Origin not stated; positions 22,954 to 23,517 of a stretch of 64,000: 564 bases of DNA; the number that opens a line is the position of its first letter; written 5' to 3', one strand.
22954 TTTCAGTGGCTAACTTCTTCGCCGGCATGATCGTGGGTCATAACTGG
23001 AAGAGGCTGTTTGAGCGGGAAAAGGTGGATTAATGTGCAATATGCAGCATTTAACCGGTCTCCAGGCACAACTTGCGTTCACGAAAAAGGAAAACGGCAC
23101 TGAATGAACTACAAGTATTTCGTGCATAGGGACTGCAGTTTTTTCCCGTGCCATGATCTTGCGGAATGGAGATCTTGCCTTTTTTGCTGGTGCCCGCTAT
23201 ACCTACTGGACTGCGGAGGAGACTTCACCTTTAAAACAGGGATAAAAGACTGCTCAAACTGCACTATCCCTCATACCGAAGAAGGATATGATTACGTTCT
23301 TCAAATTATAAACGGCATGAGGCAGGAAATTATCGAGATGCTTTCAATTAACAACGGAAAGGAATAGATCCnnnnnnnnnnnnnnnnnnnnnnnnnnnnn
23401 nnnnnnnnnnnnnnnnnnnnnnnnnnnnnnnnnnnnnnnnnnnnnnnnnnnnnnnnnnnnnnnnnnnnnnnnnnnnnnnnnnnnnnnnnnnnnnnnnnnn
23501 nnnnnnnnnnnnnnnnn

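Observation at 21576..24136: B12-riboswitch operon: cbiM-cbiN with no Q/O partners, plus a Cys-rich protein and a small beta-barrel outer-membrane protein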

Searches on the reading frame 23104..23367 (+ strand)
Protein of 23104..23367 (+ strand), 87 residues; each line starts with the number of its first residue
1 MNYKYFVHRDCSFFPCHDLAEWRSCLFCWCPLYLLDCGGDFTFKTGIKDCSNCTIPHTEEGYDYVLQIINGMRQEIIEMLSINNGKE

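Call 4: search_protein_families(library=pfam, proteins=[window:23104-23367:+], max_evalue=0.01)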
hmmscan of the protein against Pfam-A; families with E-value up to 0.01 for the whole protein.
window:23104-23367:+ (87 aa): 1 family
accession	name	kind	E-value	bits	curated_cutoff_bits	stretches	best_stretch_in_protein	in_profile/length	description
PF04071.17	zf-like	-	8.6e-22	77.3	27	1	2-73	1-75/82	Cysteine-rich small domain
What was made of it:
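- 23104..23367 (+): PF04071 'cysteine-rich small domain' protein (8 Cys plus 2 conserved His); function unknown; B12-regulon member. PF04071 at 77.3 bits (call 4).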

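Call 5: search_protein_families(library=ncbifam, proteins=[window:23104-23367:+], max_evalue=0.01)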
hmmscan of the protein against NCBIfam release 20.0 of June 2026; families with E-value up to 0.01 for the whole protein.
window:23104-23367:+ (87 aa): 0 families

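Call 9: find_homologous_proteins(query=window:23104-23367:+)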
Query window:23104-23367:+ (87 aa): 75 proteins with E <= 0.001 among 75 candidates.
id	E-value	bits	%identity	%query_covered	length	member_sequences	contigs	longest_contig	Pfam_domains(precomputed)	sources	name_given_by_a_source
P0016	7.9e-52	191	87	99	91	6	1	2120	PF04071.18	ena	-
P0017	4.8e-50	186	86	98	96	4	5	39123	PF04071.18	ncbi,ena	-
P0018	6.2e-50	185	87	98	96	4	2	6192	PF04071.18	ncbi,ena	-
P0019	1.3e-47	178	85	98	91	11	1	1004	PF04071.18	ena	-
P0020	1.9e-38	149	76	83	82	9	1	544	PF04071.18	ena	-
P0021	1.9e-37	145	65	100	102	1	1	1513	PF04071.18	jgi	jgi:Zn-finger protein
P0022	8.3e-37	143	79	80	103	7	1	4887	PF04071.18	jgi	jgi:Zn-finger protein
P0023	9.7e-37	143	76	83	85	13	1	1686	PF04071.18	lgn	-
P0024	1.7e-36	142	69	93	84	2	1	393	PF04071.18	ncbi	-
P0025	1.9e-36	142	76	80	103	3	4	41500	PF04071.18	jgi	jgi:Zn-finger protein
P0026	5.8e-36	141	66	91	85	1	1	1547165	PF04071.18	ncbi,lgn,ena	-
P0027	9.1e-36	140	76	83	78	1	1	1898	PF04071.18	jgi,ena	-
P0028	2.1e-35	139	75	82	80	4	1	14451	PF04071.18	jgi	-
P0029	2.7e-35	138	67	90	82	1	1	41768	PF04071.18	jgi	jgi:Zn-finger protein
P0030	3.3e-35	138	62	97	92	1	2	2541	PF04071.18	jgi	jgi:Zn-finger protein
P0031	6.8e-35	137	69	83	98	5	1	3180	PF04071.18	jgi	jgi:Zn-finger protein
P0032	7.2e-35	137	72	82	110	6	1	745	PF04071.18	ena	-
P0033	1.1e-34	136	71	87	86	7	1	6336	PF04071.18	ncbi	ncbi:MAG: cysteine-rich small domain-containing protein, partial [Dissulfurispiraceae bacterium]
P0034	1.3e-34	136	73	80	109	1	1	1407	PF04071.18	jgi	jgi:Zn-finger protein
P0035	1.4e-34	136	69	90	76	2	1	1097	PF04071.18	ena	-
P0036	1.8e-34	136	62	100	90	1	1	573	PF04071.18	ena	-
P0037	1.9e-34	136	70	82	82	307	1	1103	PF04071.18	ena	-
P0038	1.9e-34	136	76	80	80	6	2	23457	PF04071.18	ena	-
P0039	2.4e-34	135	70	87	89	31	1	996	PF04071.18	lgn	-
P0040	4.3e-34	135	70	82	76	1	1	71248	PF04071.18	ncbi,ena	-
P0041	4.8e-34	134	71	80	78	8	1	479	PF04071.18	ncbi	-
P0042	7.5e-34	134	70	80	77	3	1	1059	PF04071.18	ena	-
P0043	1.3e-33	133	71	80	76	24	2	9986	PF04071.18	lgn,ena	-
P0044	1.4e-33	133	70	80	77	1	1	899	PF04071.18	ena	-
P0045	4.3e-33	131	74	80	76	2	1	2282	PF04071.18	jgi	-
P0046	4.4e-33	131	73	80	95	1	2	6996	PF04071.18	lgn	-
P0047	4.5e-33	131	70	80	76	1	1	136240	PF04071.18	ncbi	-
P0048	5.8e-33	131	66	80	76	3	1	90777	PF04071.18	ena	-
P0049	2.5e-32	129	70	80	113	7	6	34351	PF04071.18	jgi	jgi:Zn-finger protein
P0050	3.9e-32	128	59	99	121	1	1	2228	PF04071.18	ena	-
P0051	4.6e-32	128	66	86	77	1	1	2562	PF04071.18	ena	-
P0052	8.6e-32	127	67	79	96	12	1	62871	PF04071.18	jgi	jgi:uncharacterized protein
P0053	9.4e-32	127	66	80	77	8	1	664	PF04071.18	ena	-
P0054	9.5e-32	127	67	80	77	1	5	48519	PF04071.18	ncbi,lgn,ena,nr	ncbi:MAG: hypothetical protein M0042_14760 [Nitrospiraceae bacterium]|nr:hypothetical protein [Nitro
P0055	1.7e-31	126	68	83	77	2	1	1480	PF04071.18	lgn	-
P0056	2.1e-31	126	66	80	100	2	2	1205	PF04071.18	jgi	-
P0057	4.2e-31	125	70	80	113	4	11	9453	PF04071.18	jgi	jgi:Zn-finger protein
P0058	6.6e-31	124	69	80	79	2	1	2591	PF04071.18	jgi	jgi:Zn-finger protein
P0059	7.0e-31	124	66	87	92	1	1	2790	PF04071.18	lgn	-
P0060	2.0e-30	123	67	80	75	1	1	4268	PF04071.18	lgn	-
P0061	5.6e-30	121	65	83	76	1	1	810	PF04071.18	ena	-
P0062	5.9e-30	121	67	80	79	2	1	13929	PF04071.18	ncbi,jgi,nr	ncbi:MAG: metal-binding protein [Deltaproteobacteria bacterium]|nr:metal-binding protein [Deltaprote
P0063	2.0e-28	116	61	86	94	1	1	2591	PF04071.18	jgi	jgi:Zn-finger protein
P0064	5.3e-28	115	61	87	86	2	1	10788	PF04071.18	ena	-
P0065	1.9e-26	110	58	87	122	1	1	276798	PF04071.18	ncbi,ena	-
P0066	7.3e-23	99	53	85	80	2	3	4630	PF04071.18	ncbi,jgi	-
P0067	8.9e-23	98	48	94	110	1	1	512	PF04071.18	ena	-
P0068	2.6e-22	97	70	61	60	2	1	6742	PF04071.18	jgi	jgi:Zn-finger protein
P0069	7.0e-22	95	81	55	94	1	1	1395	PF04071.18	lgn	-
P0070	2.2e-21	94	54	91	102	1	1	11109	PF04071.18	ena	-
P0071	4.4e-21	93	54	82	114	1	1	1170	PF04071.18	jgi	-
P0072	5.3e-21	93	49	92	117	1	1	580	PF04071.18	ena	-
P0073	1.5e-20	91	52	94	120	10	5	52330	PF04071.18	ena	-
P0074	3.3e-20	90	54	78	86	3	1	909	PF04071.18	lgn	-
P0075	5.0e-20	89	48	98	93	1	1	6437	PF04071.18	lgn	-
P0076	7.1e-20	89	77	54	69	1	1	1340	PF04071.18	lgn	-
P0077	4.7e-19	86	49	84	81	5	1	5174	PF04071.18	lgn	-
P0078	5.1e-19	86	46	98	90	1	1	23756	PF04071.18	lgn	-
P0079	9.3e-19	85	49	87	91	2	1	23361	PF04071.18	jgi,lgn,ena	-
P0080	9.8e-19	85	58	77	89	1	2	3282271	PF04071.18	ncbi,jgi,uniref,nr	ncbi:cysteine-rich small domain-containing protein [Candidatus Epulonipiscium viviparus]|uniref:cyst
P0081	2.1e-18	84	46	98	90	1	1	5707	PF04071.18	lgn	-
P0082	3.9e-18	83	57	74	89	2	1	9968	PF04071.18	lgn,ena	-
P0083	6.8e-18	83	49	89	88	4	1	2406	PF04071.18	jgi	-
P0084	1.6e-17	81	49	92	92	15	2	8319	PF04071.18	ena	-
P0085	2.2e-17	81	48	85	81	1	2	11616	PF04071.18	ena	-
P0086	2.5e-17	81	49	85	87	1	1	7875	PF04071.18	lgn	-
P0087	5.4e-17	80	51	85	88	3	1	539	PF04071.18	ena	-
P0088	6.3e-15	73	50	82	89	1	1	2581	PF04071.18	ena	-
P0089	1.1e-14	72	51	82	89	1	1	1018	PF04071.18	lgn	-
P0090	7.7e-13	66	60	63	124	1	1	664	PF04071.18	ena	-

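Call 27: find_related_loci(query=A1, collection=genome_contigs, flank=8000)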
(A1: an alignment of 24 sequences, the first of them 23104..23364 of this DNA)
Query A1 (87 aa) in genome_contigs; peptide patterns used: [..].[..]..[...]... (x = any residue, [..] = any of these).
600 stretches matched a pattern (row limit reached: there are more); 598 encode a relative of the query (tblastn E <= 1e-3); the best 80 are kept; 80 distinct loci.
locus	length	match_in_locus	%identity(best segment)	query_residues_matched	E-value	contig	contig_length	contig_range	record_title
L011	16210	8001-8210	74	1-70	3e-37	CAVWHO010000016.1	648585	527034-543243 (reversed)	MAG: Nitrospirota bacterium isolate MFD01299.bin.1.129 genome assembly, contig: contig_7942, whole genome shotgun sequen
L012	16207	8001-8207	77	1-69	5e-37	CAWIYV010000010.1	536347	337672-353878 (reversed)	MAG: Nitrospirota bacterium isolate MFD05942.bin.1.431 genome assembly, contig: contig_35039, whole genome shotgun seque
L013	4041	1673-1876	75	2-69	2e-34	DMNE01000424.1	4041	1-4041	MAG TPA_asm: Nitrospiraceae bacterium isolate UBA9159 contig_93169, whole genome shotgun sequence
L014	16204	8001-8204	63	1-67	5e-26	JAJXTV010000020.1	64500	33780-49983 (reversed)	MAG: Nitrospirae bacterium isolate BP4.bin66 NODE_386_length_64500_cov_2.880959, whole genome shotgun sequence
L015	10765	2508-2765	48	2-86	2e-25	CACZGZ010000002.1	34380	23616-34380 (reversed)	MAG: uncultured Clostridiales bacterium isolate RUG12614 genome assembly, contig: RUG12614_asm_2, whole genome shotgun s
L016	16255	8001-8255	49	2-86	9e-25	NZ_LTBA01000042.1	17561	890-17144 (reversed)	Clostridium tepidiprofundi DSM 19306 CLTE_contig000042, whole genome shotgun sequence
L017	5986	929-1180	52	1-81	2e-24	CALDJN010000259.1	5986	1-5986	MAG TPA_asm: uncultured Anaerocolumna sp. isolate SRR1561999_bin.78_CONCOCT_v1.1_MAG genome assembly, contig: ERZ724026.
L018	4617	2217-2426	54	4-73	3e-24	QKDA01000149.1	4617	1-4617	MAG: Spirochaetales bacterium isolate SZUA-438 scaffold_95600, whole genome shotgun sequence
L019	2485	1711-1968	48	2-86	1e-23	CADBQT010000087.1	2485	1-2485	MAG: uncultured Clostridiales bacterium isolate RUG14218 genome assembly, contig: RUG14218_asm_87, whole genome shotgun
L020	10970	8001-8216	53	1-71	2e-23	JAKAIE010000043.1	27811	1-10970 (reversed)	MAG: Nitrospirae bacterium isolate WY3.bin163 NODE_2614_length_27811_cov_5.471789, whole genome shotgun sequence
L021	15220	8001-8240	50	2-78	3e-23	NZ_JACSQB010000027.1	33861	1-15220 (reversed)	Clostridium faecium strain N37 c_000000000042, whole genome shotgun sequence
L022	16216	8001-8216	54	2-67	3e-23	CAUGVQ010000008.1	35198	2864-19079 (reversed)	MAG TPA_asm: uncultured Collinsella sp. isolate SRR16244405_bin.30_MetaWRAP_v1.3_MAG genome assembly, contig: ERZ1873170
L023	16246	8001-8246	49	2-83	3e-23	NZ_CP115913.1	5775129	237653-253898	Oceanirhabdus sp. W0125-5 chromosome, complete genome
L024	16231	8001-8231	52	2-75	4e-23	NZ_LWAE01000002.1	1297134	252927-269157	Clostridium magnum DSM 2767 CLMAG_contig000002, whole genome shotgun sequence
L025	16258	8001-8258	51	1-78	4e-23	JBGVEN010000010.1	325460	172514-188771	MAG: Monoglobaceae bacterium isolate fecal_MAG_412 fecal_MAG_412_contig_0010, whole genome shotgun sequence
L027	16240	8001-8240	50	2-78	5e-23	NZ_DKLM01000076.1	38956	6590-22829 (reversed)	MAG: Clostridium sp. UBA6640 UBA6640_contig_556, whole genome shotgun sequence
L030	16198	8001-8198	56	1-65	1e-22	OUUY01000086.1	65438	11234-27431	Nitrospiraceae bacterium Ngb-4 genome assembly, contig: NBG4_Contig_4, whole genome shotgun sequence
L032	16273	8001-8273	43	1-86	1e-22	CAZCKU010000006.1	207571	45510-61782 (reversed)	MAG TPA_asm: uncultured Thermodesulfovibrio sp. isolate binchicken_co269_38 genome assembly, contig: NODE_53_length_2075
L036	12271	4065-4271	51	3-66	3e-22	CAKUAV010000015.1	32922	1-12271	MAG: uncultured Clostridia bacterium isolate REFINED_METABAT215_TOP10_CONTIGS_1500_ASSEMBLY_K77_MERGED__Hadza_PheChl_Fib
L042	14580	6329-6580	43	2-80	4e-22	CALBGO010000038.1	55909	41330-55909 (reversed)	MAG TPA_asm: uncultured Eubacterium sp. isolate ERR318692_bin.93_CONCOCT_v1.1_MAG genome assembly, contig: ERZ1764598.58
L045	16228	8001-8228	49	2-76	5e-22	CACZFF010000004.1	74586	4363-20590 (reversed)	MAG: uncultured Lachnospiraceae bacterium isolate RUG12566 genome assembly, contig: RUG12566_asm_4, whole genome shotgun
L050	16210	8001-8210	51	1-65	8e-22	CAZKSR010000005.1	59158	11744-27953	MAG TPA_asm: uncultured Oscillospiraceae bacterium isolate SRP313737_co1_38 genome assembly, contig: NODE_863_length_591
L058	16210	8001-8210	53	3-66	1e-21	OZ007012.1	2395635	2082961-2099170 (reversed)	MAG: uncultured Coriobacteriaceae bacterium isolate 6737_HOM_CTRL_s164.ctg000202c_hifiasm_circ MAG genome assembly, chro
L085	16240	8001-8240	43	2-76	6e-21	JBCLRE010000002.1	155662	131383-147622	Anaerovoracaceae bacterium 42-11 voucher GPTB0096 scaffold2, whole genome shotgun sequence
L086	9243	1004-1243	49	3-81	7e-21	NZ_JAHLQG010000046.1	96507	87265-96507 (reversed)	Blautia sp. MSJ-9 LDH-m-9_ctg000025, whole genome shotgun sequence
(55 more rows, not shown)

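Call 32: search_protein_families(library=pfam, proteins=[L011:8236-9474:+, L013:1999-2991:+, L030:8277-9446:+, L030:5514-7742:+, L012:8275-8919:+, L012:9020-9829:+, L012:9839-12052:+, L020:3801-6029:+, L020:6791-7594:+, L032:7183-7977:+], max_evalue=0.001)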
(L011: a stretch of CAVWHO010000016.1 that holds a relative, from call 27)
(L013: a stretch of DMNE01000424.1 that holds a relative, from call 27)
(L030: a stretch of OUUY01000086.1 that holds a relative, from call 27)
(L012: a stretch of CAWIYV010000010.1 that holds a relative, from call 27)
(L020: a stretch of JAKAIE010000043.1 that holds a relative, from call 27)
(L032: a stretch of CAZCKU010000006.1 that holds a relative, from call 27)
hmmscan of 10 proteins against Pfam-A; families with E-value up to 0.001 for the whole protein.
L011:8236-9474:+ (412 aa): 2 families
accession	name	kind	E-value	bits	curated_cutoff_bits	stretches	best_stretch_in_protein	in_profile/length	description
PF05977.19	MFS_3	-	1.1e-37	130.1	27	1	12-397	5-393/524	Transmembrane secretion effector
PF07690.21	MFS_1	-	7.9e-29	101.1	33.4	1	23-357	2-340/347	Major Facilitator Superfamily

L013:1999-2991:+ (330 aa): 5 families
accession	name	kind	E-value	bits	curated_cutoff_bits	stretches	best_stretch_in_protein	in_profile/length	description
PF00561.26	Abhydrolase_1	-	1.1e-12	48.6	25.8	1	132-245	2-123/245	alpha/beta hydrolase fold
PF12146.15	Hydrolase_4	-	3.2e-12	46.7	27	1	129-231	3-110/239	Serine aminopeptidase, S33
PF06342.18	DUF1057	-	1.2e-07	31.5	21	1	120-230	25-135/297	Alpha/beta hydrolase of unknown function (DUF1057)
PF12697.13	Abhydrolase_6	-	1.8e-06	29.2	26.3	1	133-313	1-167/217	Alpha/beta hydrolase family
PF06821.19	Ser_hydrolase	-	0.00014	22.3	22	1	187-305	45-153/172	Serine hydrolase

L030:8277-9446:+ (389 aa): 2 families
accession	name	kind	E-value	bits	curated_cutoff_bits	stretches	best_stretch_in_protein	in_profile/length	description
PF07690.21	MFS_1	-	2.4e-33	115.9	33.4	2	13-237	2-232/347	Major Facilitator Superfamily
PF13347.12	MFS_2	-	2e-07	30.4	27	1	29-314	20-333/427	MFS/sugar transport protein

L030:5514-7742:+ (742 aa): 3 families
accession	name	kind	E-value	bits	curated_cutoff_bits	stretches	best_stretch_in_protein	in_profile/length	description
PF02867.20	Ribonuc_red_lgC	-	2.5e-144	482.2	23.9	2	93-408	1-347/523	Ribonucleotide reductase, barrel domain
PF12637.14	TSCPD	-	1.3e-25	89.9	22.8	1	602-694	7-88/88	TSCPD domain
PF00317.26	Ribonuc_red_lgN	-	1.3e-23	83.3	28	1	8-90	2-77/77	Ribonucleotide reductase, all-alpha domain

L012:8275-8919:+ (214 aa): 2 families
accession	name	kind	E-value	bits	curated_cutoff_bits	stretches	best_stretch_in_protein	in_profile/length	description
PF03473.23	MOSC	-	1.9e-40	138.1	22.7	1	49-160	1-119/120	MOSC domain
PF03475.19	YiiM_3-alpha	-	2.3e-11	43.8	22.7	1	170-211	1-42/44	YiiM-like, 3-alpha helix domain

L012:9020-9829:+ (269 aa): 1 family
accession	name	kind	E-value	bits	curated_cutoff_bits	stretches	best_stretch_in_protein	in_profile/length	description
PF02673.24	BacA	-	2e-86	290.3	33.4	1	7-261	1-257/257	Bacitracin resistance protein BacA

L012:9839-12052:+ (737 aa): 7 families
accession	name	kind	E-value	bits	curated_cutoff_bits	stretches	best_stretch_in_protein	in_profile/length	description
PF01580.24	FtsK_SpoIIIE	-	1.3e-64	218.2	24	1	373-560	3-221/221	FtsK/SpoIIIE family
PF17854.6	FtsK_alpha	-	3.2e-34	117.6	22.9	1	264-364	1-101/101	FtsK alpha domain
PF13491.11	FtsK_4TM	-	2.1e-31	109.3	23.1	1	9-174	2-167/171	4TM region of DNA translocase FtsK/SpoIIIE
PF09397.16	FtsK_gamma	-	2.9e-29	101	30.6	1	663-723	2-62/63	Ftsk gamma domain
PF25201.1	nSTAND6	-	0.0003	21.3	27.7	0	400-490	10-99/148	Novel STAND NTPase 6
PF05729.18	NACHT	-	0.00035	20.9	26.7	1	412-591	4-138/167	NACHT domain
PF12846.13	AAA_10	-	0.00097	18.7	27.5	0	406-450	19-59/362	AAA-like domain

L020:3801-6029:+ (742 aa): 3 families
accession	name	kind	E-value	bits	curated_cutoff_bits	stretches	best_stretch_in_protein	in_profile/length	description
PF02867.20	Ribonuc_red_lgC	-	1.7e-142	476.2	23.9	2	94-408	1-346/523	Ribonucleotide reductase, barrel domain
PF12637.14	TSCPD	-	2.8e-25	88.9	22.8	1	600-694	5-88/88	TSCPD domain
PF00317.26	Ribonuc_red_lgN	-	2.1e-24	85.8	28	1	9-91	2-77/77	Ribonucleotide reductase, all-alpha domain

L020:6791-7594:+ (267 aa): 1 family
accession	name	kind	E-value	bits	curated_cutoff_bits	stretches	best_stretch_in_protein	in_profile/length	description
PF04511.20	DER1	-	0.00032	21.1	26.6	1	46-187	29-172/191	Der1-like family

L032:7183-7977:+ (264 aa): 0 families

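Call 33: search_protein_families(library=pfam, proteins=[L027:8264-9229:+, L027:5733-7670:+, L027:4648-5712:+, L015:2799-3458:+, L015:3641-4984:+, L086:1758-4112:+, L085:8992-14049:+, L042:6017-6601:+, L024:8337-8840:+, L011:6312-7544:-], max_evalue=0.001)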
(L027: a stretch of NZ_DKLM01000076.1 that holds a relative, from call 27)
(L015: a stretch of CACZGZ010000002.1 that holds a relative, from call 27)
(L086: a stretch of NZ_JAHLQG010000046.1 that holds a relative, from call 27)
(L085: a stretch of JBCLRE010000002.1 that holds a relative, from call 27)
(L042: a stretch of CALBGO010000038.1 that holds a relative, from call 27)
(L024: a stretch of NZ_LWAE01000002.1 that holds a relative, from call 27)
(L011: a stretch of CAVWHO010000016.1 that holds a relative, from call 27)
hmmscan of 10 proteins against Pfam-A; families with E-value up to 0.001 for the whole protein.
L027:8264-9229:+ (321 aa): 1 family
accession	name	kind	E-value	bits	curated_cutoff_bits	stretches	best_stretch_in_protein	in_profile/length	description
PF01261.30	AP_endonuc_2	-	1.3e-13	51.7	31.1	1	99-241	67-189/249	Xylose isomerase-like TIM barrel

L027:5733-7670:+ (645 aa): 8 families
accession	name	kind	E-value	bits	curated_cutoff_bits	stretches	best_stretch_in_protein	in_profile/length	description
PF17863.7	AAA_lid_2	-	2.1e-14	53.4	22.7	1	233-295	7-69/74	AAA lid domain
PF13519.12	VWA_2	-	6.4e-14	52.9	27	1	465-571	1-106/107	von Willebrand factor type A domain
PF07728.20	AAA_5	-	2e-12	47.7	22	1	33-163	1-139/139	AAA domain (dynein-related subfamily)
PF00092.34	VWA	-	3.3e-11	44.2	23.8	1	465-626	2-159/174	von Willebrand factor type A domain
PF20030.5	bpMoxR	-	3.1e-08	33.4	27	1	12-170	14-167/205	MoxR domain in the MoxR-vWA-beta-propeller ternary systems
PF01078.27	Mg_chelatase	-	1e-06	28.7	20.3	0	85-150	93-158/207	Magnesium chelatase, subunit ChlI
PF00493.29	MCM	-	3.1e-06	26.9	23.3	1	11-155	25-178/224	MCM P-loop domain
PF00158.32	Sigma54_activat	-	0.00025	21.2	20.2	1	33-124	24-119/168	Sigma-54 interaction domain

L027:4648-5712:+ (354 aa): 5 families
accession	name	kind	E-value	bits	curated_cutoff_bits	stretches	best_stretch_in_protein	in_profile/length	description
PF17863.7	AAA_lid_2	-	6.3e-20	71.1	22.7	1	278-346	4-73/74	AAA lid domain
PF01078.27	Mg_chelatase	-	2.2e-12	47.3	20.3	1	129-199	89-159/207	Magnesium chelatase, subunit ChlI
PF07728.20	AAA_5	-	1.3e-11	45.1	22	1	97-211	18-139/139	AAA domain (dynein-related subfamily)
PF00493.29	MCM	-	1.8e-05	24.4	23.3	0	123-203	98-178/224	MCM P-loop domain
PF13191.12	AAA_16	-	0.00017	22.6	32.6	1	30-108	11-88/167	AAA ATPase domain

L015:2799-3458:+ (219 aa): 1 family
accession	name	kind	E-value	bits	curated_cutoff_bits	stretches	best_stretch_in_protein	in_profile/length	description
PF01928.26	CYTH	-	3.7e-19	69.7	23.2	1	2-211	3-177/179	CYTH domain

L015:3641-4984:+ (447 aa): 3 families
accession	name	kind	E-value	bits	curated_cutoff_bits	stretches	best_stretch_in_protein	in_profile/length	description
PF05698.19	Trigger_C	-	2.5e-38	132.1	22.7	1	262-421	1-160/162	Bacterial trigger factor protein (TF) C-terminus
PF05697.18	Trigger_N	-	6.5e-38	130.7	22.2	1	1-145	1-144/144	Bacterial trigger factor protein (TF)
PF00254.34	FKBP_C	-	2.2e-16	60.4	21.1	1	157-235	3-90/94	FKBP-type peptidyl-prolyl cis-trans isomerase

L086:1758-4112:+ (784 aa): 3 families
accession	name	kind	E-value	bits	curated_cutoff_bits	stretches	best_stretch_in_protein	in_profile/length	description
PF00112.29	Peptidase_C1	-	1.7e-20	74.5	20.7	1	154-399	3-206/220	Papain family cysteine protease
PF21910.2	GH85_C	-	0.00028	21.7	27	0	696-748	8-58/95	GH85 endohexosaminidases, C-terminal domain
PF03051.21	Peptidase_C1_2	-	0.00075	18.8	22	0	374-396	376-398/438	Peptidase C1-like family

L085:8992-14049:+ (1685 aa): 4 families
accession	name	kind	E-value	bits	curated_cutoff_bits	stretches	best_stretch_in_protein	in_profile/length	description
PF14478.12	DUF4430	-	4.1e-14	53.2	23.8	1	1425-1501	2-71/72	Domain of unknown function (DUF4430)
PF07581.17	Glug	-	2.2e-10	40.7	20.5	0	931-958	1-28/28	The GLUG motif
PF13620.12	CarboxypepD_reg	-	2.1e-07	31.6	32.3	0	522-562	26-67/82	Carboxypeptidase regulatory-like domain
PF13715.12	CarbopepD_reg_2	-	1.8e-05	25.1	32.2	0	525-563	24-63/88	CarboxypepD_reg-like domain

L042:6017-6601:+ (194 aa): 1 family
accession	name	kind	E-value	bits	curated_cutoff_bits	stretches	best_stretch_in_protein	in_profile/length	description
PF04071.17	zf-like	-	4.2e-28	97.5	27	1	106-185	2-79/82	Cysteine-rich small domain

L024:8337-8840:+ (167 aa): 0 families

L011:6312-7544:- (410 aa): 1 family
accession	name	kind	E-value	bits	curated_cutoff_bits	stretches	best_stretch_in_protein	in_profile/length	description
PF00365.25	PFK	-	6.3e-52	177.1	30.9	1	4-324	1-277/277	Phosphofructokinase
